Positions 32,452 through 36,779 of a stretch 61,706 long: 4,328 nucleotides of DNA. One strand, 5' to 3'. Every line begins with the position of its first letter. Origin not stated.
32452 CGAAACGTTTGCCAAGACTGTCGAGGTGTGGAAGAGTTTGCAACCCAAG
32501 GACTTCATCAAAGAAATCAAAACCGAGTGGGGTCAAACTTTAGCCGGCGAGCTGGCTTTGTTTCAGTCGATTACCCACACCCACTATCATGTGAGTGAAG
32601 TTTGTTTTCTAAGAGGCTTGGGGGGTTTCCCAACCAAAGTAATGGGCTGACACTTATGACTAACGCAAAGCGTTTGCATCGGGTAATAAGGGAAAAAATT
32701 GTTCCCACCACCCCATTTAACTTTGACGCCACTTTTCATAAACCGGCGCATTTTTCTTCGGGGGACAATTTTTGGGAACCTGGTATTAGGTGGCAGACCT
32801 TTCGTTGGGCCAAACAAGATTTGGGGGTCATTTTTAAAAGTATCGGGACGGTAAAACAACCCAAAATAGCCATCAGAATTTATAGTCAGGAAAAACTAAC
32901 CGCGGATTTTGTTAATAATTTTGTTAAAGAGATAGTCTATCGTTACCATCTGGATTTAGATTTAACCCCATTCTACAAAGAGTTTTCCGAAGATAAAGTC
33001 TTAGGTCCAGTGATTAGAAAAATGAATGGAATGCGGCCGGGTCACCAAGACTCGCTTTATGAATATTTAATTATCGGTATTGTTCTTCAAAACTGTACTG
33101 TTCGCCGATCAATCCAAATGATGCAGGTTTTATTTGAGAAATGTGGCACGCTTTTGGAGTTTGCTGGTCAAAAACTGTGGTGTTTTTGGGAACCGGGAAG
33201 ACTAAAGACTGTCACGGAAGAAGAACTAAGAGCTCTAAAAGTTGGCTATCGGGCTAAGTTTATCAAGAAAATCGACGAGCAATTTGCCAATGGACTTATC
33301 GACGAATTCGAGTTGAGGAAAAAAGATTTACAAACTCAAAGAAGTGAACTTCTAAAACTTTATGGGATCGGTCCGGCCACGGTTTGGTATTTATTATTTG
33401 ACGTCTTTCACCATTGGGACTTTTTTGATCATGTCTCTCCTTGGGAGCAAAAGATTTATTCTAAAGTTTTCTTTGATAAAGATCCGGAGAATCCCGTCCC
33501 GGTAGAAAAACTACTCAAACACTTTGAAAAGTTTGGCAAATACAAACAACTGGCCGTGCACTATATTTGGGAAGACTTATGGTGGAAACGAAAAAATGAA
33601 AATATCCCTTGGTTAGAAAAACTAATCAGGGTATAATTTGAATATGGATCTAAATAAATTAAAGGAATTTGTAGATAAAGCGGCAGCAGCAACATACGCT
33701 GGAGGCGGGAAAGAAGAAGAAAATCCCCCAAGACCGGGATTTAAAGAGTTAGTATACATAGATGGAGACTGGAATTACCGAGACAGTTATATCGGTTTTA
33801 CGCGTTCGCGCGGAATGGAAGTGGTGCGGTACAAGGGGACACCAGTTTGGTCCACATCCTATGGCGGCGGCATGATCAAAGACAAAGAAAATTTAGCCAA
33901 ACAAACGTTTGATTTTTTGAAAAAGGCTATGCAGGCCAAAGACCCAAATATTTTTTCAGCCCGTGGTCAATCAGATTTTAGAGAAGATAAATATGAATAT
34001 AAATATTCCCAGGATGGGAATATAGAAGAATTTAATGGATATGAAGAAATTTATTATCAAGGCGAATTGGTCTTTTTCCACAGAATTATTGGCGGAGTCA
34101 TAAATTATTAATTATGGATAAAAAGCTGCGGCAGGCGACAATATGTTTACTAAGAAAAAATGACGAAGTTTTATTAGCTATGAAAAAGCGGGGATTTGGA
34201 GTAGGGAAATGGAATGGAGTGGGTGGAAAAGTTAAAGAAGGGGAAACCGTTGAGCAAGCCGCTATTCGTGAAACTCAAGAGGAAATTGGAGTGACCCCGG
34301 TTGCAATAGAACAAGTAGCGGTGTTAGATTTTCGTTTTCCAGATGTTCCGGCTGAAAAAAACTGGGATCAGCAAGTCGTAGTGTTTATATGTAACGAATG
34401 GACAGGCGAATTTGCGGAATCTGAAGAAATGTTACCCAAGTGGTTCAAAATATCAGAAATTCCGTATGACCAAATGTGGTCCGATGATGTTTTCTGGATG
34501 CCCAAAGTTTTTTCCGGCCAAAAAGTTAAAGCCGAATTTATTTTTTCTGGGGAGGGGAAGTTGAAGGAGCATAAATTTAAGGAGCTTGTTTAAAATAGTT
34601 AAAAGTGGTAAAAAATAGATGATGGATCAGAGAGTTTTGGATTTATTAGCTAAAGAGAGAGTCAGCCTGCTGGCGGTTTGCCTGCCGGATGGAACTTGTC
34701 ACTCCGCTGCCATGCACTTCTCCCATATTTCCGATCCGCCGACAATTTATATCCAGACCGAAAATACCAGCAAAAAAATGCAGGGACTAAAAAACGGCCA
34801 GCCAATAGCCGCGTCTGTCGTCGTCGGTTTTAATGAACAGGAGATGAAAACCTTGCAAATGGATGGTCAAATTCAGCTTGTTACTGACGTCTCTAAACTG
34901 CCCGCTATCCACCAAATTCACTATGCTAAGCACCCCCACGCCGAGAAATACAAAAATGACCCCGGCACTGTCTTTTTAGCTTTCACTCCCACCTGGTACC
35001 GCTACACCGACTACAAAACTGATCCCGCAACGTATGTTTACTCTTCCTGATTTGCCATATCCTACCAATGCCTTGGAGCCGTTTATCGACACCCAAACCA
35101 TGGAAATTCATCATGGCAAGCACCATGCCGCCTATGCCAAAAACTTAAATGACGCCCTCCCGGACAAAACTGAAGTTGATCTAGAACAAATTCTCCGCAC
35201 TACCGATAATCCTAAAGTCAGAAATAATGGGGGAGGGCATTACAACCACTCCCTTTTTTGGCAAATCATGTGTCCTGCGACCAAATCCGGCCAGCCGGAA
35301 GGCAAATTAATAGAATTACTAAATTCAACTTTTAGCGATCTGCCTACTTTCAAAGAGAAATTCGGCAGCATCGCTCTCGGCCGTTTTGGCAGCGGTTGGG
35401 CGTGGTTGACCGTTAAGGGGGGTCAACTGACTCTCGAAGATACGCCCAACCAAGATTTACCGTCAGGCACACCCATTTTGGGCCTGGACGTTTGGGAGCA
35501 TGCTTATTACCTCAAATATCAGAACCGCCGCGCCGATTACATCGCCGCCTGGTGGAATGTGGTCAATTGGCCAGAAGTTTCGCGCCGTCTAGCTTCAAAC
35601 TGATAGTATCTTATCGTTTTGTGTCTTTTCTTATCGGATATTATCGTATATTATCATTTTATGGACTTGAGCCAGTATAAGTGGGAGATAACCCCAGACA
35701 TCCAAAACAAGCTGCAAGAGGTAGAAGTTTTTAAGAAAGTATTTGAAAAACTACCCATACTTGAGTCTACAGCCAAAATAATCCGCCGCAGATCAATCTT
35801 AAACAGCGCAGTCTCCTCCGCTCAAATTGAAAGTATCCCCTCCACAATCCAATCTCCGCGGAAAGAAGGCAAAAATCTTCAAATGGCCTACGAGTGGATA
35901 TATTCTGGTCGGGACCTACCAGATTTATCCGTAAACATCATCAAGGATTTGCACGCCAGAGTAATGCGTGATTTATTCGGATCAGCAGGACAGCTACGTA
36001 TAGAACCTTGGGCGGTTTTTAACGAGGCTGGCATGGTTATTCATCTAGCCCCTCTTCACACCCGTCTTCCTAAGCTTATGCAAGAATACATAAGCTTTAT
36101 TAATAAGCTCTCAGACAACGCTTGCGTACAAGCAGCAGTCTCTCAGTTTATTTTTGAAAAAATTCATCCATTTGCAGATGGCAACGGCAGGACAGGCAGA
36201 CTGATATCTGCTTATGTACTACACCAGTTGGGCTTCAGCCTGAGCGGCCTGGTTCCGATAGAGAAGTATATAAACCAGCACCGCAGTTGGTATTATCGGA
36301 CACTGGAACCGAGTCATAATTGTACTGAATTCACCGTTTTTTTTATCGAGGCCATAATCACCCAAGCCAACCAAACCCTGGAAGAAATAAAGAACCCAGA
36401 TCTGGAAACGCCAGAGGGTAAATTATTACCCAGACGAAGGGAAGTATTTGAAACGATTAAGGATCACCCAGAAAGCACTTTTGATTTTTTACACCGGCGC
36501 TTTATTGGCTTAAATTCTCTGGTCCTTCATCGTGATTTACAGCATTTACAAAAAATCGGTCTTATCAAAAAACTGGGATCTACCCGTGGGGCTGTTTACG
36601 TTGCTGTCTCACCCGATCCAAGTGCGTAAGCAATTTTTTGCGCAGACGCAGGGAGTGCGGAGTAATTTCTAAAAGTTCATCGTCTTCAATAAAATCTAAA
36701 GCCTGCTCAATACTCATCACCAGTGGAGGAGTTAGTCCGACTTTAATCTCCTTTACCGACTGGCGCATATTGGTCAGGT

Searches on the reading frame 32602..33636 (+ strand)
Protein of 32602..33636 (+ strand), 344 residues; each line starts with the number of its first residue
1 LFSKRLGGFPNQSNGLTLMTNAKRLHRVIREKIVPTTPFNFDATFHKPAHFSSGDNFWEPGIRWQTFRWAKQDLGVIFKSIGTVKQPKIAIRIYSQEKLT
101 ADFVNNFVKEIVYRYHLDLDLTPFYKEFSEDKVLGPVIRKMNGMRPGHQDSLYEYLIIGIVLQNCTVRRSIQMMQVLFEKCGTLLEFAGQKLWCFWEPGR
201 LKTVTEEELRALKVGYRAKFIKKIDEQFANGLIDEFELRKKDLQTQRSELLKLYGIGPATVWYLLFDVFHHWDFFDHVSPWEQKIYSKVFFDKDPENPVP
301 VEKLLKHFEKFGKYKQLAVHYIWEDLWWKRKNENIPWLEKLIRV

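Call 30: search_protein_families(library=pfam, proteins=[window:32602-33636:+], max_evalue=0.001)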
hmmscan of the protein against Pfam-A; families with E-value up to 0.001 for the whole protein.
window:32602-33636:+ (344 aa): 2 families
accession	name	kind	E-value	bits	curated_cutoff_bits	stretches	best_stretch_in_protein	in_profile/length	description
PF07934.18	OGG_N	-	2.2e-05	25.1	23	1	65-151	19-111/115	8-oxoguanine DNA glycosylase, N-terminal domain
PF00730.31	HhH-GPD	-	3.7e-05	24.4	26.2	1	160-242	4-67/108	HhH-GPD superfamily base excision DNA repair protein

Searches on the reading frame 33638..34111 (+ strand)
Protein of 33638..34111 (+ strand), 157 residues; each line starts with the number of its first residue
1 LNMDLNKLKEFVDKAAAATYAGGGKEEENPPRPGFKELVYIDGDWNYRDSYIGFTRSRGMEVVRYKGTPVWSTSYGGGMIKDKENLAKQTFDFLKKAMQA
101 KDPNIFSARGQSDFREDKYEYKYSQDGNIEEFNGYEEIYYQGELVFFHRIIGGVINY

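Call 30: search_protein_families(library=pfam, proteins=[window:33638-34111:+], max_evalue=0.001)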
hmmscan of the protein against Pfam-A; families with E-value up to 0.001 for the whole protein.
window:33638-34111:+ (157 aa): 1 family
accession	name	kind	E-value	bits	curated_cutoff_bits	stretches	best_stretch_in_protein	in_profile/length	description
PF18931.5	DUF5680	-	4.1e-24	85.4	25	1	49-155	1-104/104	Domain of unknown function (DUF5680)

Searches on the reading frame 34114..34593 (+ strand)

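Call 30: search_protein_families(library=pfam, proteins=[window:34114-34593:+], max_evalue=0.001)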
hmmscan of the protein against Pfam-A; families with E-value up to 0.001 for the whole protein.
window:34114-34593:+ (159 aa): 1 family
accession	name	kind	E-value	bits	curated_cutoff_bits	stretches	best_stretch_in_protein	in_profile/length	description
PF00293.34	NUDIX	-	8.5e-19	68.3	21.1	1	6-124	4-126/134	NUDIX domain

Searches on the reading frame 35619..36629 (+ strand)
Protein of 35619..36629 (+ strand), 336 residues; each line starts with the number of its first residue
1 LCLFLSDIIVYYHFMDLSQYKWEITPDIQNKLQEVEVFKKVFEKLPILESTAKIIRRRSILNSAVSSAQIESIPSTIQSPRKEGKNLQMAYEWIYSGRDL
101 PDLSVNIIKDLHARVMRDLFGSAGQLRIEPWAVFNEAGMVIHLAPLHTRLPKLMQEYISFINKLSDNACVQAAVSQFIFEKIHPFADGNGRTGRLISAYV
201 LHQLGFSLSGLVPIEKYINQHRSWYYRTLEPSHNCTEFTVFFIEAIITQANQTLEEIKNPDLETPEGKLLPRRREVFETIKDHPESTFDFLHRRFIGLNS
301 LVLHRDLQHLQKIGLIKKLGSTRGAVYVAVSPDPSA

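Call 30: search_protein_families(library=pfam, proteins=[window:35619-36629:+], max_evalue=0.001)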
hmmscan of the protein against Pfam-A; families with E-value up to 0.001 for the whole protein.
window:35619-36629:+ (336 aa): 1 family
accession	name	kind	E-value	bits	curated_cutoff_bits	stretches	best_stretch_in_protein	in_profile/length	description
PF02661.23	Fic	-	3.4e-16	60.3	24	1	103-201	2-93/93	Fic/DOC family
